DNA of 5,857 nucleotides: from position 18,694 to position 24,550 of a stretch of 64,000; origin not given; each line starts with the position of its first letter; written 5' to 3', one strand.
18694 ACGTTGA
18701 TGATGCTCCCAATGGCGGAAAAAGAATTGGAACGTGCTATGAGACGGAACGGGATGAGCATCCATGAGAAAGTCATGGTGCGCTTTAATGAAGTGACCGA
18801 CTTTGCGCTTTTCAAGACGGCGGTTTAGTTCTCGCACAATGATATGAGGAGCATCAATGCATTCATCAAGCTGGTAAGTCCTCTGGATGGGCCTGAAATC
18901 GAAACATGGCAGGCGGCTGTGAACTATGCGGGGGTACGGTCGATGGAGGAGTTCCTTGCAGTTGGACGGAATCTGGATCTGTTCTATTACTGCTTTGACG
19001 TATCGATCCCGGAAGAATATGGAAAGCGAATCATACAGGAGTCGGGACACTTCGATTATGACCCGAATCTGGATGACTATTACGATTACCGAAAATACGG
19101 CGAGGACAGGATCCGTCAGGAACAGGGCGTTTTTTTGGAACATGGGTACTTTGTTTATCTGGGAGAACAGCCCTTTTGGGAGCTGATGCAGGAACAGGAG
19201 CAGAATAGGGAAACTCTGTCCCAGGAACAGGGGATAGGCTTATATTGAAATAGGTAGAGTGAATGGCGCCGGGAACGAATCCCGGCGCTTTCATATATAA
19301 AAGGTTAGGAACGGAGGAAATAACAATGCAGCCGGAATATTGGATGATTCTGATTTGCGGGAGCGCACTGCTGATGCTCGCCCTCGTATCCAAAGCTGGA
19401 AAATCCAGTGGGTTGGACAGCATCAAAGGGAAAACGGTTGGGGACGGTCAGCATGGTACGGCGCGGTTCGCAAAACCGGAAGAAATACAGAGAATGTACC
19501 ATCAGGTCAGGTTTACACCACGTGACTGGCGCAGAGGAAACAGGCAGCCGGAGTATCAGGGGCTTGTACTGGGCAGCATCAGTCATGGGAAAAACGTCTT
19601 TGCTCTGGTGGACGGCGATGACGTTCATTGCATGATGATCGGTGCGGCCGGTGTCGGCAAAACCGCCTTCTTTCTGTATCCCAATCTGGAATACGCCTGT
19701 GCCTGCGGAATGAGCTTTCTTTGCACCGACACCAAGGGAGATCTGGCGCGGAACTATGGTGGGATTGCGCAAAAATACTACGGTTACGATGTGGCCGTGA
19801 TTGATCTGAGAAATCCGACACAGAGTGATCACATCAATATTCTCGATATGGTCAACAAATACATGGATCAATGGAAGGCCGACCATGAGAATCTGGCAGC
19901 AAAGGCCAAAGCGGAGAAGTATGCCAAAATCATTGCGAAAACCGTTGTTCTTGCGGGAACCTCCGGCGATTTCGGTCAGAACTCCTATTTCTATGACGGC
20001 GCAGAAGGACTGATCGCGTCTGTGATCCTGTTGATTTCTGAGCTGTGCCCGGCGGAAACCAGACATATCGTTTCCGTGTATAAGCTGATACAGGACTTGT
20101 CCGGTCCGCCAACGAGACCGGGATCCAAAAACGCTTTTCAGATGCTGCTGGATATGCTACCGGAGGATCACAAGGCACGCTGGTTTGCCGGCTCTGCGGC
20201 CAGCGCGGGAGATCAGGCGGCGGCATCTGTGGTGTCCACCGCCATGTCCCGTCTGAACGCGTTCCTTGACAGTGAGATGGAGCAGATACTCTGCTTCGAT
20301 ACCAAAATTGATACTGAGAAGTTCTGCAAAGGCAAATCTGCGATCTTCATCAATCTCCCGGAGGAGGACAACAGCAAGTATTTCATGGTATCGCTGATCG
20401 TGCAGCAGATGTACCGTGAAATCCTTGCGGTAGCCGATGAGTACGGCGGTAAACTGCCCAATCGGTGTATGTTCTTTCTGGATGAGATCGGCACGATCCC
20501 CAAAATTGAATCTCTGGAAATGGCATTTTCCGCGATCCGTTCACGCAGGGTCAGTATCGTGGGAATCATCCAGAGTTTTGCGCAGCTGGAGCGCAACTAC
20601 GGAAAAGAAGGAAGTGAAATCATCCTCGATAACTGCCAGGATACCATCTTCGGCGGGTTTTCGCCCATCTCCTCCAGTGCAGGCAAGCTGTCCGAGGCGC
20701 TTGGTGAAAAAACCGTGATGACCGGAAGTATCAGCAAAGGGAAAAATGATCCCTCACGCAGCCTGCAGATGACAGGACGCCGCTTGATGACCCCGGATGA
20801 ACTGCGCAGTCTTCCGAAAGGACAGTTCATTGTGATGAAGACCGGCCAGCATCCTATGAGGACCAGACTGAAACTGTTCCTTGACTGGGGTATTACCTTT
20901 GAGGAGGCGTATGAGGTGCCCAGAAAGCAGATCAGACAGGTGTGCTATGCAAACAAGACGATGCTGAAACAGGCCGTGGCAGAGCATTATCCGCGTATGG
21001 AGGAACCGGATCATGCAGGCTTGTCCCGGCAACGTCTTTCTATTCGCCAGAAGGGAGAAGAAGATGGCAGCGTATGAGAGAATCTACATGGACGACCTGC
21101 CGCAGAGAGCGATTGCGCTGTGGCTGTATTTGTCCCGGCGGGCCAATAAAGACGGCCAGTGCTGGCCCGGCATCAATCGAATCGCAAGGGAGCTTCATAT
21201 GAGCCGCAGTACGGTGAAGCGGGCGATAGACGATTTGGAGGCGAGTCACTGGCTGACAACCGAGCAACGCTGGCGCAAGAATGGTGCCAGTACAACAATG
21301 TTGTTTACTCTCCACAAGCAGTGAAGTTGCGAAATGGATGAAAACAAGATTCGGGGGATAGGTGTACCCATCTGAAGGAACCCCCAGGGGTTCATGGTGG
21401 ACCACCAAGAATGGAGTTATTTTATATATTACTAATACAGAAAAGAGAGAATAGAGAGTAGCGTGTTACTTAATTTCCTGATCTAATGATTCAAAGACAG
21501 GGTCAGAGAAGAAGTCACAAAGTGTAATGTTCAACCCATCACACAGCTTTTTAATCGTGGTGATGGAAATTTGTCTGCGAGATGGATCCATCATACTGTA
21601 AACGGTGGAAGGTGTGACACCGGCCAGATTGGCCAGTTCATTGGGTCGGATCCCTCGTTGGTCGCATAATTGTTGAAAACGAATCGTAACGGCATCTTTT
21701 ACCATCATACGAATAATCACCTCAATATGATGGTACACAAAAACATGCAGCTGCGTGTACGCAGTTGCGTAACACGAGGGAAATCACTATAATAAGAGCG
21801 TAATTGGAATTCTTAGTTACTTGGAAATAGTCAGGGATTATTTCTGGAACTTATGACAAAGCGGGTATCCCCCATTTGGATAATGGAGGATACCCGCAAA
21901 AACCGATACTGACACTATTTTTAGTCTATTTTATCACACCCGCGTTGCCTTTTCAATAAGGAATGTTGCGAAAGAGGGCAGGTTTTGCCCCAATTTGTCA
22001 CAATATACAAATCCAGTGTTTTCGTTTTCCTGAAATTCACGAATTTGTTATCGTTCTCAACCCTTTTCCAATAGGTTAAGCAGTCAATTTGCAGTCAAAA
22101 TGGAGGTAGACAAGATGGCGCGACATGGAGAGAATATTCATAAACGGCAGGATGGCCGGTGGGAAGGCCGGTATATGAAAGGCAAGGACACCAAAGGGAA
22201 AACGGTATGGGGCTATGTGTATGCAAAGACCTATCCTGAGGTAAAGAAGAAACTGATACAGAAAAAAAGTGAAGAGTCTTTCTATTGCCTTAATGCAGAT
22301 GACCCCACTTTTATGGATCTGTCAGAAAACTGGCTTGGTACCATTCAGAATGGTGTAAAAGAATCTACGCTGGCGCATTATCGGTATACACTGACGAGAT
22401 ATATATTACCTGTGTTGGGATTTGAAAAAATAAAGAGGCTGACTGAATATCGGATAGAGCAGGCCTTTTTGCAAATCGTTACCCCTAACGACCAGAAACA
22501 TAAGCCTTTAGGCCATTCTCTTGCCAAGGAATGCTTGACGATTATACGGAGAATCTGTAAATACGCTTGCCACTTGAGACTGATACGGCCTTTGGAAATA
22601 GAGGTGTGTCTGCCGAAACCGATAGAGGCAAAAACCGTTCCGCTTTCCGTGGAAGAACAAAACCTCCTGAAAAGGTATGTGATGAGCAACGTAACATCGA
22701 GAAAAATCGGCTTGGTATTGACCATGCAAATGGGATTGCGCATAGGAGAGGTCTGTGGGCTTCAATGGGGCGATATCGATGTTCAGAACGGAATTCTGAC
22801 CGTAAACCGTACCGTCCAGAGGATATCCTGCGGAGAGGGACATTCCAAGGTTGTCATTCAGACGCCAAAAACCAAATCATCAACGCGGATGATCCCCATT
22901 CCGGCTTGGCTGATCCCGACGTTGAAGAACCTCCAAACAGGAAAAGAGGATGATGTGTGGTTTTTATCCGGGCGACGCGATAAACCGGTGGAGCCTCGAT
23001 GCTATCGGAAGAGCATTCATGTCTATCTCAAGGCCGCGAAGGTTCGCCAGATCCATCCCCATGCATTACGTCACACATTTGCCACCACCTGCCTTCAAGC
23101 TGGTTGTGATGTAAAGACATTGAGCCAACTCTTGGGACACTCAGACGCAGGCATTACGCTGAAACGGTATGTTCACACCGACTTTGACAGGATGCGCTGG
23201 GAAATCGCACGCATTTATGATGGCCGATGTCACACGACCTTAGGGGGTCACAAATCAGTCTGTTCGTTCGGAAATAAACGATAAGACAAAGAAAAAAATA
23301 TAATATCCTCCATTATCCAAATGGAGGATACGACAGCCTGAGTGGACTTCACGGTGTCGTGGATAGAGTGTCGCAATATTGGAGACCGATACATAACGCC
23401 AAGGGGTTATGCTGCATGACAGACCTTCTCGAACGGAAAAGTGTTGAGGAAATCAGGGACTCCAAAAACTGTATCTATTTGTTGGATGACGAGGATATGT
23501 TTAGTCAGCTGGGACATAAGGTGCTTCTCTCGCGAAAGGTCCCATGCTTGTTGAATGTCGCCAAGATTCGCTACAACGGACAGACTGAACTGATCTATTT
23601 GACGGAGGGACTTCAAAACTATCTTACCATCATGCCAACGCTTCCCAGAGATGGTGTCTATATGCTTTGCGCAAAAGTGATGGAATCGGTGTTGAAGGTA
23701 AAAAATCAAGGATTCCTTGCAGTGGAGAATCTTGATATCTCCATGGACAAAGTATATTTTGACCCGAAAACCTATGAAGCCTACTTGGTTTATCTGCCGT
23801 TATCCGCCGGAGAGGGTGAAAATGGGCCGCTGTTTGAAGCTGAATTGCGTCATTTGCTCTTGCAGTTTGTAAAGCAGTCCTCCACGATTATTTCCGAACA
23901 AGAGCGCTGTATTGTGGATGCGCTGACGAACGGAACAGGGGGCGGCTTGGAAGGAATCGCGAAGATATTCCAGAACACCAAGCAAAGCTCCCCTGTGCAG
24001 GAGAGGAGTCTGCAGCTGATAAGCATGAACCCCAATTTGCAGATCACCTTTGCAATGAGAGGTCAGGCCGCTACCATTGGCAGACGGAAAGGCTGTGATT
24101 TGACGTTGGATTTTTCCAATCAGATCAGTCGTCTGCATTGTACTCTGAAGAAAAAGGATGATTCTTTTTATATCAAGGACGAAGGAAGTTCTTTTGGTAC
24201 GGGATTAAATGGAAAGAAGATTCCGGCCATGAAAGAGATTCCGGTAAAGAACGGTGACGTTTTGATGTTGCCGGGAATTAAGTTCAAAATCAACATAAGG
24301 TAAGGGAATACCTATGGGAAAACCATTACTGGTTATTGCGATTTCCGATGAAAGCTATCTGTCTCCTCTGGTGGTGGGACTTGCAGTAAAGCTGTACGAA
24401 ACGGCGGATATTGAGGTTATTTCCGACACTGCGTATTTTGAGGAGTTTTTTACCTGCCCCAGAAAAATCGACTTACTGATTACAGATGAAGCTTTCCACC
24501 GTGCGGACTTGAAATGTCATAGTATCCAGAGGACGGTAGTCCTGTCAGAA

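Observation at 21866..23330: Invertible promoter switch that probably phase-varies the type VII secretion operon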

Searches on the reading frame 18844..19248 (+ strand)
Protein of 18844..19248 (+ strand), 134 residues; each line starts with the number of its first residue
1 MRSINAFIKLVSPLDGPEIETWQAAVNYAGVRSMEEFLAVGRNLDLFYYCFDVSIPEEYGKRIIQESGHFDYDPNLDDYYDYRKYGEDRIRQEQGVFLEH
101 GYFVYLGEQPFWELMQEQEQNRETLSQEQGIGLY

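Call 4: search_protein_families(library=pfam, proteins=[window:18844-19248:+], max_evalue=0.01)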
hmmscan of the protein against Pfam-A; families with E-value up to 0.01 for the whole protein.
window:18844-19248:+ (134 aa): 1 family
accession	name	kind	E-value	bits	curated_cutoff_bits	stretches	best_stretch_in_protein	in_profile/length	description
PF07275.16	ArdA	-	4.7e-07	31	27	1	10-103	87-154/155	Antirestriction protein (ArdA)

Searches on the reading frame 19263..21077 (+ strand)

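Call 4: search_protein_families(library=pfam, proteins=[window:19263-21077:+], max_evalue=0.01)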
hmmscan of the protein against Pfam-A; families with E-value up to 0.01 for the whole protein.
window:19263-21077:+ (604 aa): 3 families
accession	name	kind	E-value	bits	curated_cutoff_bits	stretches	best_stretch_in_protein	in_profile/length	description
PF02534.20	T4SS-DNA_transf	-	8.9e-50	170.3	20.1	1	105-539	31-446/468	Type IV secretory system Conjugative DNA transfer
PF12696.13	TraG-D_C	-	3e-28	98.7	22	1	401-519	1-126/126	TraM recognition site of TraD and TraG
PF10412.15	TrwB_AAD_bind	-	3e-19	69.6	20.5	1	358-532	205-381/387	Type IV secretion-system coupling protein DNA-binding domain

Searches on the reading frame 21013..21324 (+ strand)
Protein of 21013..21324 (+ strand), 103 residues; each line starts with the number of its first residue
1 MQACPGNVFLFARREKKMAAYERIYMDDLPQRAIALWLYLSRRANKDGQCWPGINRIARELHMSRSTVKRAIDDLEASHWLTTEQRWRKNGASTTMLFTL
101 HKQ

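Call 4: search_protein_families(library=pfam, proteins=[window:21013-21324:+], max_evalue=0.01)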
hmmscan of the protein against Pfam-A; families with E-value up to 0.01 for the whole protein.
window:21013-21324:+ (103 aa): 16 families
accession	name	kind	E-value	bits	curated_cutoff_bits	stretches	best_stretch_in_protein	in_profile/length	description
PF13730.12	HTH_36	-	6e-14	52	25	1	29-80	3-54/55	Helix-turn-helix domain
PF00392.27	GntR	-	1.5e-05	25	27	1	48-86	21-59/64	Bacterial regulatory proteins, gntR family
PF08279.18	HTH_11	-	0.00013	22.2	25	1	55-77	19-41/55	HTH domain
PF25213.1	HVO_A0261_N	-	0.00041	20.6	35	1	57-84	30-57/86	HVO_A0261 N-terminal domain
PF13412.12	HTH_24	-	0.00062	19.7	21.9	1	55-80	21-46/48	Winged helix-turn-helix DNA-binding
PF21984.2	DnaD_N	-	0.00069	20.2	27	1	43-93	27-77/101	DnaD N-terminal domain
PF09339.16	HTH_IclR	-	0.0015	18.7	22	1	53-83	20-50/52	IclR helix-turn-helix domain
PF12802.13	MarR_2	-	0.0021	18.6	27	1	55-84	24-53/61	MarR family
PF00126.33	HTH_1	-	0.003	17.9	26.6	1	58-77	20-39/60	Bacterial regulatory helix-turn-helix protein, lysR family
PF13518.12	HTH_28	-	0.0032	18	25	0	54-77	15-38/52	Helix-turn-helix domain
PF08281.18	Sigma70_r4_2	-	0.0035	17.4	25.7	0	57-72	32-47/54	Sigma-70, region 4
PF13384.12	HTH_23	-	0.004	17.4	24.6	0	56-74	22-40/50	Homeodomain-like domain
PF13545.12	HTH_Crp_2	-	0.0058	17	27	0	56-85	27-56/70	Crp-like helix-turn-helix domain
PF01047.28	MarR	-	0.0061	16.9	24.6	0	56-82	22-48/59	MarR family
PF13551.12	HTH_29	-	0.0074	16.8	28.1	0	53-80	14-41/64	Winged helix-turn helix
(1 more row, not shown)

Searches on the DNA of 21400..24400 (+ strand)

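Call 68: search_dna_similar(query=window:21400-24400:+, collection=plasmids, mode=distant, max_rows=15)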
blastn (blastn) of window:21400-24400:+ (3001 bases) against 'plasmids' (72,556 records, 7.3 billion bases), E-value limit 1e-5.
No match.

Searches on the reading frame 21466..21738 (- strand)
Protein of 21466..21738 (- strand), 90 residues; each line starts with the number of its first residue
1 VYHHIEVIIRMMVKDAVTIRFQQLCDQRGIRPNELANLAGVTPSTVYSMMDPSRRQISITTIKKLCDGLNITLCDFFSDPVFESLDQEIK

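Call 4: search_protein_families(library=pfam, proteins=[window:21466-21738:-], max_evalue=0.01)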
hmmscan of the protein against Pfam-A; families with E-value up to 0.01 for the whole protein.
window:21466-21738:- (90 aa): 3 families
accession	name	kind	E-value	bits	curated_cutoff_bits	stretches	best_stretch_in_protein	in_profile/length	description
PF13443.12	HTH_26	-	1.5e-08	35.2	22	1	21-78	2-59/63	Cro/C1-type HTH DNA-binding domain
PF01381.28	HTH_3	-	4.5e-06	27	23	1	23-75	3-54/55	Helix-turn-helix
PF13560.12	HTH_31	-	1.1e-05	26.1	27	1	20-71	5-56/64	Helix-turn-helix domain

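Call 65: search_protein_families(library=ncbifam, proteins=[window:21466-21738:-], max_evalue=0.001)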
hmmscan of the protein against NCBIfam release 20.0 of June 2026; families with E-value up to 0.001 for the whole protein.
window:21466-21738:- (90 aa): 1 family
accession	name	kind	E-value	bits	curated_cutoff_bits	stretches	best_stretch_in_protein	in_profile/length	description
NF007408.0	PRK09943.1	equivalog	6.7e-05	22.5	211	1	18-81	9-71/185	HTH-type transcriptional regulator PuuR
